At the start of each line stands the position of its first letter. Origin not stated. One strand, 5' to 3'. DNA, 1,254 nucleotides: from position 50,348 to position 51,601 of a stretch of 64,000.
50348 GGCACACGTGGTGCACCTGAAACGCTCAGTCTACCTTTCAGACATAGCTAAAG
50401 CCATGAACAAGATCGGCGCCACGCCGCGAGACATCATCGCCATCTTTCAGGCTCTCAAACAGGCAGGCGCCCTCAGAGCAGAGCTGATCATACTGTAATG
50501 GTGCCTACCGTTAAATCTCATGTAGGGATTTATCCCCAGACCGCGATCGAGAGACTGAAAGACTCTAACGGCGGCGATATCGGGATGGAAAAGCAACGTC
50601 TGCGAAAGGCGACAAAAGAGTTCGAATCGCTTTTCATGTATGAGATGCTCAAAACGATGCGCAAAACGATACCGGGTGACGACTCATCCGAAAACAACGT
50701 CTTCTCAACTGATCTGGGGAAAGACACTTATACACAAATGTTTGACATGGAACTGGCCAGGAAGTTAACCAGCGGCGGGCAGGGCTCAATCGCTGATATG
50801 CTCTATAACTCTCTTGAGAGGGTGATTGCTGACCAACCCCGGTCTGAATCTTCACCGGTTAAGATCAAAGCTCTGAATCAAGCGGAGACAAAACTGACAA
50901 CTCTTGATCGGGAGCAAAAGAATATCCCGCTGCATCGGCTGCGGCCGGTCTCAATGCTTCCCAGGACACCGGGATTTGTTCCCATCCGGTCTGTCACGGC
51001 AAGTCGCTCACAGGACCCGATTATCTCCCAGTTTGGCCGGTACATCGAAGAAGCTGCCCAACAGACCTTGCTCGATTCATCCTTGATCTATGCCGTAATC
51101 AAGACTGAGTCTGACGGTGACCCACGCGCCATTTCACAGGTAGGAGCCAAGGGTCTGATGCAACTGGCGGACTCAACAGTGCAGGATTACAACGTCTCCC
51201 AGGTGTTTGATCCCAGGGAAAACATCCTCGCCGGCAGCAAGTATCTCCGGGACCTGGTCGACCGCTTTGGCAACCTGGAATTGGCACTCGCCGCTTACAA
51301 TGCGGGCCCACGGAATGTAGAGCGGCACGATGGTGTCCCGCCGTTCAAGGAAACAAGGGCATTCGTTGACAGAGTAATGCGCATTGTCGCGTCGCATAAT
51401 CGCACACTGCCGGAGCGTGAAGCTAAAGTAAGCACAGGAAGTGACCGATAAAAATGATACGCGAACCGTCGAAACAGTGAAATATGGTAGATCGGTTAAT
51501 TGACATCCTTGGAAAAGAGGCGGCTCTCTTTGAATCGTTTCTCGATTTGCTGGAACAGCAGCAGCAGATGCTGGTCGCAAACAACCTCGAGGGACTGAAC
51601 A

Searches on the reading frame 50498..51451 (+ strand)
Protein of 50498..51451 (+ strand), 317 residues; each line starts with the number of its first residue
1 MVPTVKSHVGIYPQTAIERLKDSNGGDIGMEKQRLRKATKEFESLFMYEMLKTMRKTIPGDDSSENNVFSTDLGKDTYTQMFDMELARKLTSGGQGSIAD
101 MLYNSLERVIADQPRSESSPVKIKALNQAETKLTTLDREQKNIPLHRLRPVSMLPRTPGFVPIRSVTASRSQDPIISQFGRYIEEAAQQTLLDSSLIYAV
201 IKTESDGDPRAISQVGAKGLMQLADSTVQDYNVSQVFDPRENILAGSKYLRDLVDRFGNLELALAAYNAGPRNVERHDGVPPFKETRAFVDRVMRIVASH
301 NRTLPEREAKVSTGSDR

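Call 102: search_protein_families(library=pfam, proteins=[window:50498-51451:+], max_evalue=0.00001)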
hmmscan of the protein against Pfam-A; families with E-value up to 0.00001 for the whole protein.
window:50498-51451:+ (317 aa): 2 families
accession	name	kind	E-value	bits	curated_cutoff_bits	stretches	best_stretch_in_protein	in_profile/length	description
PF01464.25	SLT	-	2.5e-28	98.4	21.3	1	182-284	2-111/117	Transglycosylase SLT domain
PF10135.14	Rod-binding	-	2.4e-10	41.3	25.1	1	52-104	1-50/51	Rod binding protein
